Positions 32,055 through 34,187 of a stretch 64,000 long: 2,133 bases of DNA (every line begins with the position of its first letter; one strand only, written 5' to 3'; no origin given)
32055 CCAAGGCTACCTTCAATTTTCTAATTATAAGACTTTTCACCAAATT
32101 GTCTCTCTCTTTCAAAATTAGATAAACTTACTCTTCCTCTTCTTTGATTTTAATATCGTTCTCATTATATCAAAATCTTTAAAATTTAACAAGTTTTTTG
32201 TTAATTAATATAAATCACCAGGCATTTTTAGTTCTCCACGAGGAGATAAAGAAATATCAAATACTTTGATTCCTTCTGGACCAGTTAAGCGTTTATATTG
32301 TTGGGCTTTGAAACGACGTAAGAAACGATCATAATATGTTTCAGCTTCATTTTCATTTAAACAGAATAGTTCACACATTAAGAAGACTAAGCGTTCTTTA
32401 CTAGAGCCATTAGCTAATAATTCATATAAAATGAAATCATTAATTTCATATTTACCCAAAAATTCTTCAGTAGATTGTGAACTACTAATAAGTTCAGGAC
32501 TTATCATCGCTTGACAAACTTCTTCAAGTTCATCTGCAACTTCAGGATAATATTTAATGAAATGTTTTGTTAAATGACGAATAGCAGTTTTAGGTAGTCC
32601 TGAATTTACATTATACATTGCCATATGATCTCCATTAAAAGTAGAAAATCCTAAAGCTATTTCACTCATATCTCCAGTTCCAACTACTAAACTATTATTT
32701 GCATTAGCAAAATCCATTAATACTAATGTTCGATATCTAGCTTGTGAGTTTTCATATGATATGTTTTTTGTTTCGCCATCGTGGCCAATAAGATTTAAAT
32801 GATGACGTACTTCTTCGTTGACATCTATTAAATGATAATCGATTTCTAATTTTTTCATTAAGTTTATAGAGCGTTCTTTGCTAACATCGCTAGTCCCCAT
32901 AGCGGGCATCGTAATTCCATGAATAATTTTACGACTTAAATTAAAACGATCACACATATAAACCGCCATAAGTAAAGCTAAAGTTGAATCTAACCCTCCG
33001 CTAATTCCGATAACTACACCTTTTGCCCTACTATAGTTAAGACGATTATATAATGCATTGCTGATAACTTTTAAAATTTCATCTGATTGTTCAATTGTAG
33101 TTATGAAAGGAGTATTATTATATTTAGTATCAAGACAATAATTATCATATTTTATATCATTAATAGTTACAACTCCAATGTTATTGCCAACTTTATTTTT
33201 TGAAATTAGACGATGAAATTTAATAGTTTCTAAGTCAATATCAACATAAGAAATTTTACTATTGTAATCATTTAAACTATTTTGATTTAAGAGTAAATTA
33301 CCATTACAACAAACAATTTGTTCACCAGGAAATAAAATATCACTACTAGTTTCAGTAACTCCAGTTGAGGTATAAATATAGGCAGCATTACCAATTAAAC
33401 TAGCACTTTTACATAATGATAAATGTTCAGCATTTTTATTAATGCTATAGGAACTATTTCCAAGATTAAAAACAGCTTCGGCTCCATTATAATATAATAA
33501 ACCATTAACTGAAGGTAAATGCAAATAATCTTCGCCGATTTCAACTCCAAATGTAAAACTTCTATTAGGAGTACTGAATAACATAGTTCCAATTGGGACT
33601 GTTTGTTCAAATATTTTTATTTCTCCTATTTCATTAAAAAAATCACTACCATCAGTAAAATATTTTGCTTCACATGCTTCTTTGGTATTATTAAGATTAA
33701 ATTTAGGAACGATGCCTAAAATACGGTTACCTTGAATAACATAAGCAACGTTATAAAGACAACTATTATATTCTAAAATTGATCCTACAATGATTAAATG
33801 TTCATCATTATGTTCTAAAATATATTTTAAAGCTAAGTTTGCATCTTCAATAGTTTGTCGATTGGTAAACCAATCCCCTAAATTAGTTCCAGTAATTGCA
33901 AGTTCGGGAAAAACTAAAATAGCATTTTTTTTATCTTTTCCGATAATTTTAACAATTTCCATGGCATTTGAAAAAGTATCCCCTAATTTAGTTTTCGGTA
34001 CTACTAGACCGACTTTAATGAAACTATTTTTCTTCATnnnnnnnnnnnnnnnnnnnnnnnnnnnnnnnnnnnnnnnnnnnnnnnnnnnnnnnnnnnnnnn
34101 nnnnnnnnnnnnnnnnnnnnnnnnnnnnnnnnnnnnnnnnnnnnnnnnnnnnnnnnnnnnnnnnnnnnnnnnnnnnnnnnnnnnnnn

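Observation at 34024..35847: GltD-like FeS flavoprotein fused in one ORF to NaMN adenylyltransferase (NadD), adjacent to nadE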

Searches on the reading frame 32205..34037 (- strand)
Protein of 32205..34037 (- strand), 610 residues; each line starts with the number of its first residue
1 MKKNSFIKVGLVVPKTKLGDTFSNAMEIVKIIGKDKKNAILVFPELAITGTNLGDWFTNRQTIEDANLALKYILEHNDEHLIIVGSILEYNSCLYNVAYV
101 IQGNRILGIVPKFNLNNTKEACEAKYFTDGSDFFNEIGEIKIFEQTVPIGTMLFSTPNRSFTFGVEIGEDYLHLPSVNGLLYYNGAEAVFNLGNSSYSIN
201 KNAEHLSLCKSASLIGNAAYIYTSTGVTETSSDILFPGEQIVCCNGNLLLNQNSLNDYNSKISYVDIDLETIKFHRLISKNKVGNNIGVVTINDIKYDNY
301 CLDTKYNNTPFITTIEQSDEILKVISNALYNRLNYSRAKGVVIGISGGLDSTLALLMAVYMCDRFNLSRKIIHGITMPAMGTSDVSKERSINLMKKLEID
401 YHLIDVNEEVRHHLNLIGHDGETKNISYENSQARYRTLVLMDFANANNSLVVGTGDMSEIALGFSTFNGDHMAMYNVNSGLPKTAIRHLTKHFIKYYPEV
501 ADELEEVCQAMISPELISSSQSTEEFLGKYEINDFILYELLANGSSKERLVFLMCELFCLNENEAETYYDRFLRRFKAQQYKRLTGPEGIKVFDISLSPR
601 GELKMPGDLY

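Call 3: search_protein_families(library=pfam, proteins=[window:32205-34037:-], max_evalue=0.01)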
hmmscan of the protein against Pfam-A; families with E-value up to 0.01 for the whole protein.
window:32205-34037:- (610 aa): 2 families
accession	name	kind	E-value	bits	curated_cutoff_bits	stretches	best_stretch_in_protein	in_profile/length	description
PF02540.23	NAD_synthase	-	1.1e-33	116.8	21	1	323-548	3-212/242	NAD synthase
PF00795.27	CN_hydrolase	-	0.00021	21.2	23.2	1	18-272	14-251/256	Carbon-nitrogen hydrolase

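Call 4: search_protein_families(library=ncbifam, proteins=[window:32205-34037:-], max_evalue=0.01)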
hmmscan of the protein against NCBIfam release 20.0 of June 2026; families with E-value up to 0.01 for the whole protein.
window:32205-34037:- (610 aa): 9 families
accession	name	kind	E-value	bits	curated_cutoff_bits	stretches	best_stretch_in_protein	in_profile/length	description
NF002730.0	PRK02628.1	equivalog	3.4e-144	481.6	473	1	2-608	8-660/677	NAD(+) synthase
NF010588.0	PRK13981.1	equivalog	1.4e-54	185.4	479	1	11-592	9-525/546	NAD+ synthase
NF010587.0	PRK13980.1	equivalog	2.8e-33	115.2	255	1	319-585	12-254/267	NAD+ synthase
TIGR00552.1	nadE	equivalog_domain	1.9e-29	102.7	63.65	1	320-557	4-230/251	NAD(+) synthase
NF002048.0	PRK00876.1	subfamily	8.9e-14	51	313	2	318-409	20-103/330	NAD(+) synthase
NF001979.1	PRK00768.1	equivalog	1.8e-13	50.6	250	1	313-492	13-196/266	NAD(+) synthase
NF006351.0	PRK08576.1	equivalog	8.1e-05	21.4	290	1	291-365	184-261/436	hypothetical protein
TIGR03573.1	WbuX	subfamily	0.002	17.6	203.2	1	339-449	61-162/344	N-acetyl sugar amidotransferase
TIGR00268.2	TIGR00268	equivalog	0.0051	16.1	150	1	337-491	12-158/259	ATP-dependent sacrificial sulfur transferase LarE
